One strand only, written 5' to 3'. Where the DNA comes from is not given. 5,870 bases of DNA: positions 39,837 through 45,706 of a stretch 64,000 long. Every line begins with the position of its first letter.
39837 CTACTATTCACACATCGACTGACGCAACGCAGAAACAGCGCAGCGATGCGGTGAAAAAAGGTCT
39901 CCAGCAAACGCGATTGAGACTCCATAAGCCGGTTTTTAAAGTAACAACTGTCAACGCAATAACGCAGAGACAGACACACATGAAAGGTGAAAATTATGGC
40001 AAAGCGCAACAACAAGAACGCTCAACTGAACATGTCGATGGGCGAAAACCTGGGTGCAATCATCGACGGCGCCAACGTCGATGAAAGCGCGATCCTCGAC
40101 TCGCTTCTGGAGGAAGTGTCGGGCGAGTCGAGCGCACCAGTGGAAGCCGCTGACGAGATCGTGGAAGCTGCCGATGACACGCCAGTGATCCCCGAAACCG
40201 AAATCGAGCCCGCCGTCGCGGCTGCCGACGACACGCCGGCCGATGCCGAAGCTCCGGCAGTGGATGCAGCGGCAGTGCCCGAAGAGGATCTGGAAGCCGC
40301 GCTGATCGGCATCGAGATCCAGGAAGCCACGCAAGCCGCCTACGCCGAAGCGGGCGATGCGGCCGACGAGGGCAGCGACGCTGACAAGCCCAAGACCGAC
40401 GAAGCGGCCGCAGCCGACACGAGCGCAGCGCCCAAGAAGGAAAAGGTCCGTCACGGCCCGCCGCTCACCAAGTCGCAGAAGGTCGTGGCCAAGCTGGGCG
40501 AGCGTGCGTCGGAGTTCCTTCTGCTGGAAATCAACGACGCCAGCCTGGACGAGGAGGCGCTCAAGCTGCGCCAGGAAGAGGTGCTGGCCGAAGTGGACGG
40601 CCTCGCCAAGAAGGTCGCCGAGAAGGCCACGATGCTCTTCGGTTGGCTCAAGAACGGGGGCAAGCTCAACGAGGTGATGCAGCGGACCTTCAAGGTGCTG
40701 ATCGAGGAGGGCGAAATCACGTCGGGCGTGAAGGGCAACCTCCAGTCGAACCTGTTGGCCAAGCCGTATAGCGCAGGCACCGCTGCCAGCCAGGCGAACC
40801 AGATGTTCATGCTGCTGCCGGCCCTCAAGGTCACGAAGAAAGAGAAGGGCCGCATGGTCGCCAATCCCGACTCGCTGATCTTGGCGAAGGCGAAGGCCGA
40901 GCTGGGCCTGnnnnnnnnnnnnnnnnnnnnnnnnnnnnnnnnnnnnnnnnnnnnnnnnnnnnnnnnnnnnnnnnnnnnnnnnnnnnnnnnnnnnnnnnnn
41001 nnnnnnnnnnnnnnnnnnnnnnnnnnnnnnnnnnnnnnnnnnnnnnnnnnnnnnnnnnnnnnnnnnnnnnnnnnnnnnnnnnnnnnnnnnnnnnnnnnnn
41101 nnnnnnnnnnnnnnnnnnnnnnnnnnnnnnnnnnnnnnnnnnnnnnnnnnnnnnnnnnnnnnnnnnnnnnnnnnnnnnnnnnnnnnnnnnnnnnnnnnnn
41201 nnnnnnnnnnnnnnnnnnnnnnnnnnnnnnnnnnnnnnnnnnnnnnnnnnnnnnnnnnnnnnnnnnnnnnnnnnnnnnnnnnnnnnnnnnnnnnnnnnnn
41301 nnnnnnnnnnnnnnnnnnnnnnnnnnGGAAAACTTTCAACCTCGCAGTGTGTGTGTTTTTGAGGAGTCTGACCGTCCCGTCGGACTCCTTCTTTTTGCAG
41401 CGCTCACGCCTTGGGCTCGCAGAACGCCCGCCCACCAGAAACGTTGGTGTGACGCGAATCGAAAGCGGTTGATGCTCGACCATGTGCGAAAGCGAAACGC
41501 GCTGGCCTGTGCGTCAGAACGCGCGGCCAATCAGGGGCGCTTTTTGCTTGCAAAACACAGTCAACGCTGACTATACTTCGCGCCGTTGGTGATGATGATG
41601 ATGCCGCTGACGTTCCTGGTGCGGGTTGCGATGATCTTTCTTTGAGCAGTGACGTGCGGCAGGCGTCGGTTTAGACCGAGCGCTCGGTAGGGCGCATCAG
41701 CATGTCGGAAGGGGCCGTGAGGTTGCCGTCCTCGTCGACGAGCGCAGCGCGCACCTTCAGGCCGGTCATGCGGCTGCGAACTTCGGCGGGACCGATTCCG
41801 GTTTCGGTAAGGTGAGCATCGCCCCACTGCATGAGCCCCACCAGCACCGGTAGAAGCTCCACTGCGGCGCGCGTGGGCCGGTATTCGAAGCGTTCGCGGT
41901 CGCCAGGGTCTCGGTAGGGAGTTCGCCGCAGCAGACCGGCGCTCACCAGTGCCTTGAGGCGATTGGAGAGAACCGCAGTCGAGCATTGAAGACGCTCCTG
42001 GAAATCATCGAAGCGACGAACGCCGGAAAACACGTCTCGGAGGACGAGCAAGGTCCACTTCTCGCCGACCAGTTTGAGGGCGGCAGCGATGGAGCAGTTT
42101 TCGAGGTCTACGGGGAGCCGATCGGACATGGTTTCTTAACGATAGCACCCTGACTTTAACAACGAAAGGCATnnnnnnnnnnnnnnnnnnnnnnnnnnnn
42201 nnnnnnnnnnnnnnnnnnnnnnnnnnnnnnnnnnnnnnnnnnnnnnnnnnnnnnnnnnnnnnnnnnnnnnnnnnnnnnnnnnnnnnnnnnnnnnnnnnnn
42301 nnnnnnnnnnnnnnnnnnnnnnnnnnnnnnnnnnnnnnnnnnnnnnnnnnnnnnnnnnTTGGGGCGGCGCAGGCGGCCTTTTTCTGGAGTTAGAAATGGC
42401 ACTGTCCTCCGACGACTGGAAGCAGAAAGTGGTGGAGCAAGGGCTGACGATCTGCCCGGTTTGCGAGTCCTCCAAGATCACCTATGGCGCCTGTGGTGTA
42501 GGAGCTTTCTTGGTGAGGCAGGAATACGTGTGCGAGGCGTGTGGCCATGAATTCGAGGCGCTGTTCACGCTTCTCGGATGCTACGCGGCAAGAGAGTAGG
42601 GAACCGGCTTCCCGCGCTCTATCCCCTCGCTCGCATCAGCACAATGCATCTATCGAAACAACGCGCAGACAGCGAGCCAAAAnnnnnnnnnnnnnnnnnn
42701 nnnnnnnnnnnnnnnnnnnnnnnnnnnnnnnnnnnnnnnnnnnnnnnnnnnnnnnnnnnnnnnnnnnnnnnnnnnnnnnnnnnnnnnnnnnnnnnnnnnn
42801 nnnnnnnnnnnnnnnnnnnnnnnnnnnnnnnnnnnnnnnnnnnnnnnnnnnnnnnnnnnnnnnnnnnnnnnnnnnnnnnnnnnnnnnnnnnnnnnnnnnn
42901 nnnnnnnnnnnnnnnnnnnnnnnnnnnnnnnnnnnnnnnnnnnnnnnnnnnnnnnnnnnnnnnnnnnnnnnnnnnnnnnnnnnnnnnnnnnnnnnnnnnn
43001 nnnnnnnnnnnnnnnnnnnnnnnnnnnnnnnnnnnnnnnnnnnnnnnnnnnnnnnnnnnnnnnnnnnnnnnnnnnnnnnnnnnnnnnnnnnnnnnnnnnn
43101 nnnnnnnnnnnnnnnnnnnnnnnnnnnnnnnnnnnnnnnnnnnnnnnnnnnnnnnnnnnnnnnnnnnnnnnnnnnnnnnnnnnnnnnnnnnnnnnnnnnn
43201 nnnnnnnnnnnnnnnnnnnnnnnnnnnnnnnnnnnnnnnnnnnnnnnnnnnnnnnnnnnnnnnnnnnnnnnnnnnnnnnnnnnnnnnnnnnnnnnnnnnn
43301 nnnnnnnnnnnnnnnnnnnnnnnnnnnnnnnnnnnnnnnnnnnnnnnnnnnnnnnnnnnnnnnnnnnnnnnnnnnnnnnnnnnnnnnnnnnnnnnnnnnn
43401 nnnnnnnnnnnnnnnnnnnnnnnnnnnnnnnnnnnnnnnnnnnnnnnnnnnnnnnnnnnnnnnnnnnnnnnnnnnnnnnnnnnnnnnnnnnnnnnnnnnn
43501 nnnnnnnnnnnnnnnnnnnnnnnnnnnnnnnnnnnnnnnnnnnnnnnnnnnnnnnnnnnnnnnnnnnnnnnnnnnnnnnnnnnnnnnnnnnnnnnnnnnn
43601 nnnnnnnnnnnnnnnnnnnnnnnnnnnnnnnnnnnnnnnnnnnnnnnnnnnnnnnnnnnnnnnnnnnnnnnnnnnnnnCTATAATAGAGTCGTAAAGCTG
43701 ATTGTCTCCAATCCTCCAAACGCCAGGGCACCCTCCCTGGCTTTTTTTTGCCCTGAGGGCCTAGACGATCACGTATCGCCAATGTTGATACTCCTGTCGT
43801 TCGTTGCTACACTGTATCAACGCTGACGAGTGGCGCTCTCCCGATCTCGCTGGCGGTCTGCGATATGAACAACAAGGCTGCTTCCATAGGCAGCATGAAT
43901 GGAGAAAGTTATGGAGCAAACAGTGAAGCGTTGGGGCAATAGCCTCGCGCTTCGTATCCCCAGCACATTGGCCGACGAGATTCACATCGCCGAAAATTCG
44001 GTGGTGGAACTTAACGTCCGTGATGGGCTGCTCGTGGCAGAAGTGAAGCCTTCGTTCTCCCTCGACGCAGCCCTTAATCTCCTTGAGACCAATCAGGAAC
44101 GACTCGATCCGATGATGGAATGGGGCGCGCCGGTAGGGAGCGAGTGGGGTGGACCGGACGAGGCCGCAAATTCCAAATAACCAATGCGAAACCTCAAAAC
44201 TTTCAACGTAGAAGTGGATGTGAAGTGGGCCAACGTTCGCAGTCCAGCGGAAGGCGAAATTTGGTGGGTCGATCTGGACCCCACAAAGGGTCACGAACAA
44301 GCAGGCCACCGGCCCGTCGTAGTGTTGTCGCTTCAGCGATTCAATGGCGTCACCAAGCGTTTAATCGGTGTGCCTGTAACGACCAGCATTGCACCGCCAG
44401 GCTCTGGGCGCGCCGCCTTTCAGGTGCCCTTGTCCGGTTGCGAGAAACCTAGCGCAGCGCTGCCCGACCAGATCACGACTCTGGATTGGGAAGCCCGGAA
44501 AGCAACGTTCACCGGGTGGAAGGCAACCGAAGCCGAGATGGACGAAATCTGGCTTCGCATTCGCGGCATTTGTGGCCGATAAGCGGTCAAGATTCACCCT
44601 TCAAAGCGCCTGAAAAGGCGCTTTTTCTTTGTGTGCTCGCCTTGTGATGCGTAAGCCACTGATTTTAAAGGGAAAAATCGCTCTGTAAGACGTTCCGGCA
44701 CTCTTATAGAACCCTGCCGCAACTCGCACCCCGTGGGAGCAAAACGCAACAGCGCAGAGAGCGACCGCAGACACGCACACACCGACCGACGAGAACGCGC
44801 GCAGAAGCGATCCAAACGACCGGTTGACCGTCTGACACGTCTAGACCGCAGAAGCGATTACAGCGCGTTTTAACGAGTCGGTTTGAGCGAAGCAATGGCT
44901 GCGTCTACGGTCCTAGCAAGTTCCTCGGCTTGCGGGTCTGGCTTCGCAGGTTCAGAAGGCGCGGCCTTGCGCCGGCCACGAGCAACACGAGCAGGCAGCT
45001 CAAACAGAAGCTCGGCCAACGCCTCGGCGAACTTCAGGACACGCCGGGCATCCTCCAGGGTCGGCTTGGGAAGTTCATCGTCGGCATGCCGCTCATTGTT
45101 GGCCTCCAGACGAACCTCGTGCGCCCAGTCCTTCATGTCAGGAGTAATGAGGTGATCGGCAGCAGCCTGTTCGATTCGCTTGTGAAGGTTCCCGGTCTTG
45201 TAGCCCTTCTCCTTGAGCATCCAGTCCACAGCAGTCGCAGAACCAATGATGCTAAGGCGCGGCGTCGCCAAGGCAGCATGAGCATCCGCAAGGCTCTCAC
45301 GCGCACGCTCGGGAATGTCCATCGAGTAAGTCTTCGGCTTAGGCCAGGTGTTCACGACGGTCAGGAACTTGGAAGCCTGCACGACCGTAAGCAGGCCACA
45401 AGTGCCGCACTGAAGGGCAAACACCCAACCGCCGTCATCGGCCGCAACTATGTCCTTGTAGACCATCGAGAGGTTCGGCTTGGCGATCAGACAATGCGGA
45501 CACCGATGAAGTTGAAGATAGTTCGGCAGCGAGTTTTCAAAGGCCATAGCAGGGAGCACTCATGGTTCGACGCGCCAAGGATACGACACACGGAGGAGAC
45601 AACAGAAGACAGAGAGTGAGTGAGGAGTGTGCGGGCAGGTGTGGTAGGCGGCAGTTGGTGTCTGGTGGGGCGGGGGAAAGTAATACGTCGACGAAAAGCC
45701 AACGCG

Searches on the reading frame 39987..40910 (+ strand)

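Call 21: search_protein_families(library=phrogs, proteins=[window:39987-40910:+], max_evalue=0.00001)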
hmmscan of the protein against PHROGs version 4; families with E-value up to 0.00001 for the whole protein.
window:39987-40910:+ (308 aa): 2 families
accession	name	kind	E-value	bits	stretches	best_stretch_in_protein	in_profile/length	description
phrog_3932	-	unknown function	2.7e-51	175.8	1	15-306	6-305/310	-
phrog_5235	-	unknown function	1.6e-17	65.2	1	36-306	38-271/274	-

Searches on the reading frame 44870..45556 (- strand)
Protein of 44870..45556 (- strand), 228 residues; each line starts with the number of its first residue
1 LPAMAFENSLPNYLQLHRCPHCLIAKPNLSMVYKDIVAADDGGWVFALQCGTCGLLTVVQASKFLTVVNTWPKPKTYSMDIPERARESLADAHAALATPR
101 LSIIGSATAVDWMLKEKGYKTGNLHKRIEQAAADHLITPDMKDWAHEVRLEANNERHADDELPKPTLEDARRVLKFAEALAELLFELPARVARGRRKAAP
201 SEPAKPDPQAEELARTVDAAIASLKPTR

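Call 79: search_protein_families(library=padloc, proteins=[window:44870-45556:-], max_evalue=0.001)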
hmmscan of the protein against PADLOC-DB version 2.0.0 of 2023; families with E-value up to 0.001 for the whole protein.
window:44870-45556:- (228 aa): 0 families

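Call 80: search_protein_families(library=pfam, proteins=[window:44870-45556:-], max_evalue=0.001)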
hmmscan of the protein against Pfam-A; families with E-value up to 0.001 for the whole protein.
window:44870-45556:- (228 aa): 1 family
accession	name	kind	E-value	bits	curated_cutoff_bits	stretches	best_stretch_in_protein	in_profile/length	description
PF13643.11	DUF4145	-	4.2e-11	43.2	23.1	1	95-177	7-87/88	Domain of unknown function (DUF4145)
